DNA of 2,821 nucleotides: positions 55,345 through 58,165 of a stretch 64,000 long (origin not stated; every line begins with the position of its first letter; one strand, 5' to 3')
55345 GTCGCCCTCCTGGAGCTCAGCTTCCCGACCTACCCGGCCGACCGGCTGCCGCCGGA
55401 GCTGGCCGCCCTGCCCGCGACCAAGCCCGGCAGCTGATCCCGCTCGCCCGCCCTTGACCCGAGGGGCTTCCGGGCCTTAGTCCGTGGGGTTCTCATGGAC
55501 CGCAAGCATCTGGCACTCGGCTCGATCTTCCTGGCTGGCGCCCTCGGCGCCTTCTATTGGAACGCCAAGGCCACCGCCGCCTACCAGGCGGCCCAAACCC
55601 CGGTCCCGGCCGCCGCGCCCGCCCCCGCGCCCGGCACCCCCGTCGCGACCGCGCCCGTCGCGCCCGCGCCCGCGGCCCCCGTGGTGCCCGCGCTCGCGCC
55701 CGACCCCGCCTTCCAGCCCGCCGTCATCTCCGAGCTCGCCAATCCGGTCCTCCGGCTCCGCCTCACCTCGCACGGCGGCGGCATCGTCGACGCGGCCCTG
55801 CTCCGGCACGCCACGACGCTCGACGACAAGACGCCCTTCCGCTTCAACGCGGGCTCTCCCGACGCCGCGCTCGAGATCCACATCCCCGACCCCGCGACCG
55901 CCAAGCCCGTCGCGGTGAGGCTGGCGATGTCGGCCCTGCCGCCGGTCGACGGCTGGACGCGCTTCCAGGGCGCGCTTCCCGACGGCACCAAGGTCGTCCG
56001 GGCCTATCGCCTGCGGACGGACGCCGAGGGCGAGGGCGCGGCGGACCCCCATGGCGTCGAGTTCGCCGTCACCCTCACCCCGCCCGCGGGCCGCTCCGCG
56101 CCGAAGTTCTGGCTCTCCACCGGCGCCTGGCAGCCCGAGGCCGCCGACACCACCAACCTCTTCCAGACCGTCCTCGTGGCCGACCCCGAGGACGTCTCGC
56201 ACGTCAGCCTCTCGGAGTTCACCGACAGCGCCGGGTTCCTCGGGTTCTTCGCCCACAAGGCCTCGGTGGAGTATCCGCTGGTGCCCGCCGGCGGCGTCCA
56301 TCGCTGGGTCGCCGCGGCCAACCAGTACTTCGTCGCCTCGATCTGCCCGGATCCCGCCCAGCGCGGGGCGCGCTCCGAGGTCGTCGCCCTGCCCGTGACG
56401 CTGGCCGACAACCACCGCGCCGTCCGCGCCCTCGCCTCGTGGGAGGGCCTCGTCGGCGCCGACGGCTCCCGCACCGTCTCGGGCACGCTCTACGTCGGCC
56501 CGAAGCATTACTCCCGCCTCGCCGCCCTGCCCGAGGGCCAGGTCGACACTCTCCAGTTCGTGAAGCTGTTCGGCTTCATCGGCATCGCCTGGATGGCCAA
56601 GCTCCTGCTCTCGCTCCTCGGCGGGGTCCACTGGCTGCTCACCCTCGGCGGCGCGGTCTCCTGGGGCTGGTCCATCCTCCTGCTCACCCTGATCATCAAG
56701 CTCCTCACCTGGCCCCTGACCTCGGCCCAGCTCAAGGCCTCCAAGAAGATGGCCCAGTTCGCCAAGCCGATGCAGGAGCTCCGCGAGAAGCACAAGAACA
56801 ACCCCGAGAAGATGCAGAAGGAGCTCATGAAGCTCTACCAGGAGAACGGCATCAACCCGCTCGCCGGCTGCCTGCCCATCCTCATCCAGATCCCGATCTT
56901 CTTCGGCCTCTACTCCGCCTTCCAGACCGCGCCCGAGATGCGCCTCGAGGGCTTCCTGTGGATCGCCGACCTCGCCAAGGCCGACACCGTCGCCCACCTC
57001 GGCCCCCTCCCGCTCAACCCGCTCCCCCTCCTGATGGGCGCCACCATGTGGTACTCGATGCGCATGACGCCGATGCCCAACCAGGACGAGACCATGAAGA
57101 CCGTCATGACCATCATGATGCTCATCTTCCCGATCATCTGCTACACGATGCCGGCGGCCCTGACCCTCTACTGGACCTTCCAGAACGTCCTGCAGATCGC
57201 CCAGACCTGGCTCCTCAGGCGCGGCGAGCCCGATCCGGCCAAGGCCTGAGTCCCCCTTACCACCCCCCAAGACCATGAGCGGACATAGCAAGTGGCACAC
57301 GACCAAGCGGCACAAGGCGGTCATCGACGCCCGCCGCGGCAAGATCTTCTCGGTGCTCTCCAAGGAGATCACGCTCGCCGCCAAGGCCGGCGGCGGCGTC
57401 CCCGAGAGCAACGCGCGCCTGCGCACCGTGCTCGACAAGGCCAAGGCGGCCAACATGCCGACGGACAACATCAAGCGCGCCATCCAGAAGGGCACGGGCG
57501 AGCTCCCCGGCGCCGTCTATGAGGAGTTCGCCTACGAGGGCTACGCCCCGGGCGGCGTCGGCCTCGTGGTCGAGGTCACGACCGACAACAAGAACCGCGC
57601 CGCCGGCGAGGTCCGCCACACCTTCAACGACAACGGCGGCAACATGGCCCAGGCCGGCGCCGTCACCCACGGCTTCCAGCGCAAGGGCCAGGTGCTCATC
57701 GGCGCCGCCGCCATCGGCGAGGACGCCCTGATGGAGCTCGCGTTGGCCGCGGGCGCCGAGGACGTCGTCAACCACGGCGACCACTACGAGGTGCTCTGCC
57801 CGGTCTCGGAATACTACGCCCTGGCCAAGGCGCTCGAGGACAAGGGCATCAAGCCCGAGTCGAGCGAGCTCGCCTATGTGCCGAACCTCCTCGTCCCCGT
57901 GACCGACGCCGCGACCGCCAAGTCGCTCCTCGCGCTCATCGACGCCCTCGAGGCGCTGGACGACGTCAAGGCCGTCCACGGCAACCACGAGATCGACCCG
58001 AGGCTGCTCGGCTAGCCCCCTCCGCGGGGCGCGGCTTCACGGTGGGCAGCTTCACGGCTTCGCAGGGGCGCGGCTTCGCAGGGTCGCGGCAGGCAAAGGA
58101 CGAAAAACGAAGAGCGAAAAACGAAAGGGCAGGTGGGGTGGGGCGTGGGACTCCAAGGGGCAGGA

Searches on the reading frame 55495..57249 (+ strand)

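Call 27: search_protein_families(library=pfam, proteins=[window:55495-57249:+])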
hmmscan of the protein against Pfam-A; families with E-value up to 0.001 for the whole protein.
window:55495-57249:+ (584 aa): 2 families
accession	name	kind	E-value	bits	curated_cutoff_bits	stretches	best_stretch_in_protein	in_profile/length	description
PF02096.25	60KD_IMP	-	3.6e-56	190.1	35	1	390-576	1-163/163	60Kd inner membrane protein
PF14849.12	YidC_periplas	-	2e-13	51.3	24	1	267-372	189-281/283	YidC periplasmic domain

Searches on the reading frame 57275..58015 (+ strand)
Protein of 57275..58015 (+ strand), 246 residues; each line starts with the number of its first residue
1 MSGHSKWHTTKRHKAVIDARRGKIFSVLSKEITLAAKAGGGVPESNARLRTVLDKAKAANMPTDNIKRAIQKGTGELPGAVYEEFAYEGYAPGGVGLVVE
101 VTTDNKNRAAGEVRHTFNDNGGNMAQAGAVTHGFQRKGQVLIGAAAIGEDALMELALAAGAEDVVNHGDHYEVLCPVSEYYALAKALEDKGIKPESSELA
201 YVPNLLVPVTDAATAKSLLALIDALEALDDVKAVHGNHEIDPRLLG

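Call 27: search_protein_families(library=pfam, proteins=[window:57275-58015:+])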
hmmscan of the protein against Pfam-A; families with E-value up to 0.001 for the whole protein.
window:57275-58015:+ (246 aa): 2 families
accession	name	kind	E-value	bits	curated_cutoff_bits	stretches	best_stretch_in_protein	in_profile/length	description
PF01709.26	Transcrip_reg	-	1e-51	175.3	27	1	82-237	1-159/160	TACO1/YebC second and third domain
PF20772.2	TACO1_YebC_N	-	2.9e-29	101.8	36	1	5-76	1-73/73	TACO1/YebC protein N-terminal domain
